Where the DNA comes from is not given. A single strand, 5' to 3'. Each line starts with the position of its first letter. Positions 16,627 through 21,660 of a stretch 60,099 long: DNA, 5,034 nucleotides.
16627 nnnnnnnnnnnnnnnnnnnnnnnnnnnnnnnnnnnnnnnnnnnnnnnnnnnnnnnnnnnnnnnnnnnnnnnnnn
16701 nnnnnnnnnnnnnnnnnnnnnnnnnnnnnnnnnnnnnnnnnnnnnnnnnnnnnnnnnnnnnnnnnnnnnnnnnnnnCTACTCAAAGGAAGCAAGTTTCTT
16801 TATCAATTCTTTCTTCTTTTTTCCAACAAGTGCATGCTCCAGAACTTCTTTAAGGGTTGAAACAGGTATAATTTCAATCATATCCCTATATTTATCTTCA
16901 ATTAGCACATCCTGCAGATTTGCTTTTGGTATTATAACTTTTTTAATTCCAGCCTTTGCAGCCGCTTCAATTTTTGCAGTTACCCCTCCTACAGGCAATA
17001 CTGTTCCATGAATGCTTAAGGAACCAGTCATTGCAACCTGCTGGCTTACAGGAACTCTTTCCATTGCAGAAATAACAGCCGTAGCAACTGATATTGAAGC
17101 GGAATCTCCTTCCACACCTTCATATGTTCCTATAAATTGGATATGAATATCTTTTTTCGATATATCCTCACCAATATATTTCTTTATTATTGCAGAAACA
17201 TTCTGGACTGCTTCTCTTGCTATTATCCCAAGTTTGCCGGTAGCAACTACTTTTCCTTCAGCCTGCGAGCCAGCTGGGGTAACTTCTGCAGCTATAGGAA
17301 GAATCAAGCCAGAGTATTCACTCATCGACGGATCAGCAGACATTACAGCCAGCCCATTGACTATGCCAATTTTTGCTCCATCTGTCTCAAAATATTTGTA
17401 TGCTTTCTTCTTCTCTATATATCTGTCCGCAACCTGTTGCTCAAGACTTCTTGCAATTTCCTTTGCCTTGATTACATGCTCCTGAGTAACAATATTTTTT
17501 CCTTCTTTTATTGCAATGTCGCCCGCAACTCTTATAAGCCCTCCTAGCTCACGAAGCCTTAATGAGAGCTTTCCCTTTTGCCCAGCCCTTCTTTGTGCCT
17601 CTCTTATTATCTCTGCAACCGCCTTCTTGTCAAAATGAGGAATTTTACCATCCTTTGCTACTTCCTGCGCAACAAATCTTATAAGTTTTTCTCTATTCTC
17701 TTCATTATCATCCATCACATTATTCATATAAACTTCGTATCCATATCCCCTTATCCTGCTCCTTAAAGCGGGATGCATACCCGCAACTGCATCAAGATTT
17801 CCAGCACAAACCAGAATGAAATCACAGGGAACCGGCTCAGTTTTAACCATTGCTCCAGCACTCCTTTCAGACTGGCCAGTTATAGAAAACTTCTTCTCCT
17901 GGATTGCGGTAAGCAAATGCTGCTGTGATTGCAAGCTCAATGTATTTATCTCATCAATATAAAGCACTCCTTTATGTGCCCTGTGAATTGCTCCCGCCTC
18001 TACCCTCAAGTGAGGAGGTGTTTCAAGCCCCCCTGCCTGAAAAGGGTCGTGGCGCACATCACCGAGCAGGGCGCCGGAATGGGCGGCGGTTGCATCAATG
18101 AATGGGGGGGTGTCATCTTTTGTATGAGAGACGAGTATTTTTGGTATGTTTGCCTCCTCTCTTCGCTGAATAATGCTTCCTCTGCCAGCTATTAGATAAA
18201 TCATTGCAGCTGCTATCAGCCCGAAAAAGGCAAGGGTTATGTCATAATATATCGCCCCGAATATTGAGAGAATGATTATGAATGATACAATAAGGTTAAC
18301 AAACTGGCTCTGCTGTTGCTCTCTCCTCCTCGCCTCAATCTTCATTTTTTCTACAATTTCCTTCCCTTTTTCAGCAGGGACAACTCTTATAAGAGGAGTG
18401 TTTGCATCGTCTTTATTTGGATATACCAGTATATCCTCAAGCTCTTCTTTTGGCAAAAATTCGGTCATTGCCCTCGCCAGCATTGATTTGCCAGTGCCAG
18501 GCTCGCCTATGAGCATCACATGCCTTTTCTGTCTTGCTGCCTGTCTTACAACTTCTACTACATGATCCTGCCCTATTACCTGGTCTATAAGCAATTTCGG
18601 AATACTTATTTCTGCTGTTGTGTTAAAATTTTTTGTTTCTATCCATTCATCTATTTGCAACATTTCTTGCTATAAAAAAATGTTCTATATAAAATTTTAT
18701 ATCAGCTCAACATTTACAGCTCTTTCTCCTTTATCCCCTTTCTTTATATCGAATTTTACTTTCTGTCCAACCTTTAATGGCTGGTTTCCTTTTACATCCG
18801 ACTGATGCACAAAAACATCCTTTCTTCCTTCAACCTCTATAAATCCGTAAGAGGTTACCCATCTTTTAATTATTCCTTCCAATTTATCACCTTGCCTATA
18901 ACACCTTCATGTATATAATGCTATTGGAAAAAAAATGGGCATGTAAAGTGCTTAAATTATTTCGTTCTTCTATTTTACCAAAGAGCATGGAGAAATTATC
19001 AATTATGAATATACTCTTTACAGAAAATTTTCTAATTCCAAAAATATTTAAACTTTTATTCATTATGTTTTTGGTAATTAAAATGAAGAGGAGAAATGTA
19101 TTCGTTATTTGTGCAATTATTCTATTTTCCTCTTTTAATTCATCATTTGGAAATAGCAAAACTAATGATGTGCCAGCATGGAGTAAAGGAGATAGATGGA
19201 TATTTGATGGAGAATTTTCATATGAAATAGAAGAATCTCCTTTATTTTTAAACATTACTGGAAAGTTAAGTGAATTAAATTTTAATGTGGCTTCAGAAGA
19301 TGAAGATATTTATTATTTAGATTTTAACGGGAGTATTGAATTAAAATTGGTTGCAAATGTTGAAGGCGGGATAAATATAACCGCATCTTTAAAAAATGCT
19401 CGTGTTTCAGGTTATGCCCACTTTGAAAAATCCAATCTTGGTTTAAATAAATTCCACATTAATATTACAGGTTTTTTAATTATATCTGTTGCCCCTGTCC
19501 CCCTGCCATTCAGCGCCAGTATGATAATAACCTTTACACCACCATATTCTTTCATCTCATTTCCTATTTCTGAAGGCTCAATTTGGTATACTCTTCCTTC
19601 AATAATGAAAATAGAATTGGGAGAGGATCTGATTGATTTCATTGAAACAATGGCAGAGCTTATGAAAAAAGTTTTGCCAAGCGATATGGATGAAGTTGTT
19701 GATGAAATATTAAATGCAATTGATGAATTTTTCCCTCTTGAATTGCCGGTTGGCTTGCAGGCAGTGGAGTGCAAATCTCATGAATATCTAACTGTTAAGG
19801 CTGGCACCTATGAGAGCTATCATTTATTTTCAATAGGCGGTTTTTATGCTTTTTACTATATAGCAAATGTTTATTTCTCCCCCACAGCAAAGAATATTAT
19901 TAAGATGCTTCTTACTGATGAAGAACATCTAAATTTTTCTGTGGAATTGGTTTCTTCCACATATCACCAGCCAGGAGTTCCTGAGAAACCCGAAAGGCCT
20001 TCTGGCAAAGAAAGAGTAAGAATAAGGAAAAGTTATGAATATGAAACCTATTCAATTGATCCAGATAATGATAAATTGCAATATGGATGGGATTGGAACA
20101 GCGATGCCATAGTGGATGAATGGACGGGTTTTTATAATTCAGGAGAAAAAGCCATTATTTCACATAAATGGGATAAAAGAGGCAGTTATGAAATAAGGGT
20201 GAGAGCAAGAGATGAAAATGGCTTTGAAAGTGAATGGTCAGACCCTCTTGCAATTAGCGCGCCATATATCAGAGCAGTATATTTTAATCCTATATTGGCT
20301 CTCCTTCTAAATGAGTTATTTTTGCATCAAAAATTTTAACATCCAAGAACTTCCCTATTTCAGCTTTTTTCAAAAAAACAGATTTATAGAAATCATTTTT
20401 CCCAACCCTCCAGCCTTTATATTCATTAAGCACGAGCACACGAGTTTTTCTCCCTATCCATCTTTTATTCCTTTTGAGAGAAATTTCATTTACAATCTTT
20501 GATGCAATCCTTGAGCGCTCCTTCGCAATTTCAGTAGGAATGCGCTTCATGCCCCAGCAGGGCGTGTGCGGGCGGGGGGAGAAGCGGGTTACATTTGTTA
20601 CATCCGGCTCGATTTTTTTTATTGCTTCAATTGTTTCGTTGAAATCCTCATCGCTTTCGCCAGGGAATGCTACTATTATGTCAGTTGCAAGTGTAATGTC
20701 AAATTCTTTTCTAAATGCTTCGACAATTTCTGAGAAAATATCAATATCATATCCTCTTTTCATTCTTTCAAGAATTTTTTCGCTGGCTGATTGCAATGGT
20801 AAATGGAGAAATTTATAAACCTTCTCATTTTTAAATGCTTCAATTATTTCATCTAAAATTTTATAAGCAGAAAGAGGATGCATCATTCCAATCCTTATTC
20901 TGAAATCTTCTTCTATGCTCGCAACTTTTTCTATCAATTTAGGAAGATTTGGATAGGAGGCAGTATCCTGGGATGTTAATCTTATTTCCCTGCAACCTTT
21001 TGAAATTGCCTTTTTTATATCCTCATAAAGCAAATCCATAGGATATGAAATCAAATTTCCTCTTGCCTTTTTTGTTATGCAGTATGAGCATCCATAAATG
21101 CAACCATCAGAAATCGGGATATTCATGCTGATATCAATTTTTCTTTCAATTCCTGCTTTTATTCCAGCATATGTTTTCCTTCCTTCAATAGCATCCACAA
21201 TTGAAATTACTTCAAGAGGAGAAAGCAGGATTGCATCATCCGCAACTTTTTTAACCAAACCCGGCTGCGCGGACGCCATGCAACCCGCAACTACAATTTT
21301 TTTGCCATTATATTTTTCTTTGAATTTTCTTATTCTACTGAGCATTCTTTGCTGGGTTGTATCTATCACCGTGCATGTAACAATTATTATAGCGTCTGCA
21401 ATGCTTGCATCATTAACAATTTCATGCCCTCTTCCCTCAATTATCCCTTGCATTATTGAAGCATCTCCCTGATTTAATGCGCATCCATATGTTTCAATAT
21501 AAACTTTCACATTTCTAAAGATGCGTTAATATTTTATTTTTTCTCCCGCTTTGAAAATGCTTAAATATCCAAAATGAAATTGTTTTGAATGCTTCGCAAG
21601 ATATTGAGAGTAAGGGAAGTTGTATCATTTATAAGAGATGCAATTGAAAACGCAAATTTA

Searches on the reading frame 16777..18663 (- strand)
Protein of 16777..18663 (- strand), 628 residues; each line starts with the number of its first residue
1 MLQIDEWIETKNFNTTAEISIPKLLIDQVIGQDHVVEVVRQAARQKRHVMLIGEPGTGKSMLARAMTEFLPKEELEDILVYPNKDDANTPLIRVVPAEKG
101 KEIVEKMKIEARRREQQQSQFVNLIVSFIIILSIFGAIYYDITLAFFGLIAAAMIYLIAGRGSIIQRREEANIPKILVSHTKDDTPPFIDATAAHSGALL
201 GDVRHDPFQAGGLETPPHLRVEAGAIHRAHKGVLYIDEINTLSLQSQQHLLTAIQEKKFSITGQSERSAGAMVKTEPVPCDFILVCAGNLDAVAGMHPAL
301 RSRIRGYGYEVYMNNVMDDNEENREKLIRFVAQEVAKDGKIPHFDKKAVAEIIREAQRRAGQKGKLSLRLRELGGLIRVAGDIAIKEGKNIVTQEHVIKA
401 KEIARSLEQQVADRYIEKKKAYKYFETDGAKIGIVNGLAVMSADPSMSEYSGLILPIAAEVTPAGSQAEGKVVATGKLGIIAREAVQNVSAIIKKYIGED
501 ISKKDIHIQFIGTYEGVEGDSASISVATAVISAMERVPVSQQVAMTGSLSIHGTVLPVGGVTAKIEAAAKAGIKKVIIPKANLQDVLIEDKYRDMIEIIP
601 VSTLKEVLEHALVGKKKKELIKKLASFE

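Call 11: search_protein_families(library=pfam, proteins=[window:16777-18663:-], max_evalue=0.001)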
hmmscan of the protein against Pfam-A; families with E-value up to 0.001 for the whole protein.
window:16777-18663:- (628 aa): 18 families
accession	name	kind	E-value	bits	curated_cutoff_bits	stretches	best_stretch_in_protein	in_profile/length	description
PF05362.19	Lon_C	-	4.1e-32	111.9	21.1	1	422-613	16-204/205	Lon protease (S16) C-terminal proteolytic domain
PF00158.32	Sigma54_activat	-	5.2e-16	59.2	20.2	2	222-267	85-130/168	Sigma-54 interaction domain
PF01078.27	Mg_chelatase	-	5.6e-15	55.7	20.3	2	27-79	3-55/207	Magnesium chelatase, subunit ChlI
PF20436.4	LonB_AAA-LID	-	8e-12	45.5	22.4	1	343-400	1-58/65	Archaeal LonB, AAA+ ATPase LID domain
PF07728.20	AAA_5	-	5.8e-11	43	22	1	48-74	1-27/139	AAA domain (dynein-related subfamily)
PF13541.12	ChlI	-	5.5e-10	39.6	27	1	476-582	16-121/121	Subunit ChlI of Mg-chelatase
PF00493.29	MCM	-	1e-09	38.3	23.3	1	219-262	110-153/224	MCM P-loop domain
PF13401.12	AAA_22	-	1.9e-08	35.1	27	1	45-105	4-64/130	AAA domain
PF14532.12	Sigma54_activ_2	-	2.4e-07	31.5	25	0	39-69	14-44/138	Sigma-54 interaction domain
PF13191.12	AAA_16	-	2.4e-06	28.6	32.6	1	37-113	14-88/167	AAA ATPase domain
PF00004.35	AAA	-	1.2e-05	26.2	21.2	0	49-67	1-19/131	ATPase family associated with various cellular activities (AAA)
PF20030.5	bpMoxR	-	1.4e-05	24.7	27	1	26-76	11-61/205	MoxR domain in the MoxR-vWA-beta-propeller ternary systems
PF13654.12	AAA_32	-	1.8e-05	25.2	21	1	187-289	4-108/133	LonB-like, AAA domain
PF05496.18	RuvB_N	-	3.9e-05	23.9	27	0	27-68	7-55/159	Holliday junction DNA helicase RuvB P-loop domain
PF13245.12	AAA_19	-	4.7e-05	24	25.1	1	41-258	6-118/134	AAA domain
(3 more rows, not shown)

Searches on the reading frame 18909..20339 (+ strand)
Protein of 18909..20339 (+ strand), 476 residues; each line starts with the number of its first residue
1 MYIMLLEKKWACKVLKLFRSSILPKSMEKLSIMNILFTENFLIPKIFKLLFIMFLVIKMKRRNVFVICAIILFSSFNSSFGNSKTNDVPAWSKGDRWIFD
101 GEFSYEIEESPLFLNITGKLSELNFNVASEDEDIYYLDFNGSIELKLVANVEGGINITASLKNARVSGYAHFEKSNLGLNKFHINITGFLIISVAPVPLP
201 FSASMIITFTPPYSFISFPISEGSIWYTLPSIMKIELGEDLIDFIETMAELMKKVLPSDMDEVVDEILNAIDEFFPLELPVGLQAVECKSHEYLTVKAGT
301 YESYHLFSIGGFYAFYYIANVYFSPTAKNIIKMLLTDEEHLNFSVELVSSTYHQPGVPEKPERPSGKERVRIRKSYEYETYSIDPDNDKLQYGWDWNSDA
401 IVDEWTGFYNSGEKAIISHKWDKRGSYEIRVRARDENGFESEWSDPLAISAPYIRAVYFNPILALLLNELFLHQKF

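Call 11: search_protein_families(library=pfam, proteins=[window:18909-20339:+], max_evalue=0.001)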
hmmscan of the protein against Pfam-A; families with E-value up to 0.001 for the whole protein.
window:18909-20339:+ (476 aa): 1 family
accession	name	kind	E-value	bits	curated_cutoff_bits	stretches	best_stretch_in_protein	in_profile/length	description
PF18911.6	PKD_4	-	0.00038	20.9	27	0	381-442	26-77/85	PKD domain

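Call 48: search_protein_families(library=ncbifam, proteins=[window:18909-20339:+], max_evalue=1)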
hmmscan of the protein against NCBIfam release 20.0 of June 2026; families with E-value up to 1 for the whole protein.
window:18909-20339:+ (476 aa): 0 families

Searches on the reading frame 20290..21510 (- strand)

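Call 11: search_protein_families(library=pfam, proteins=[window:20290-21510:-], max_evalue=0.001)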
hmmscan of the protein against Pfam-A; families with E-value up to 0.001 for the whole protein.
window:20290-21510:- (406 aa): 3 families
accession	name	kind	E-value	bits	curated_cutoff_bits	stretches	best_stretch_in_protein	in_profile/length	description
PF04055.27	Radical_SAM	-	1.8e-28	100.3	29.5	1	131-296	1-165/166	Radical SAM superfamily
PF00919.26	UPF0004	-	3.3e-24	85.2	27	1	2-90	1-90/98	Uncharacterized protein family UPF0004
PF01938.26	TRAM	-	6.3e-05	23.2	21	1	352-405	4-60/61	TRAM domain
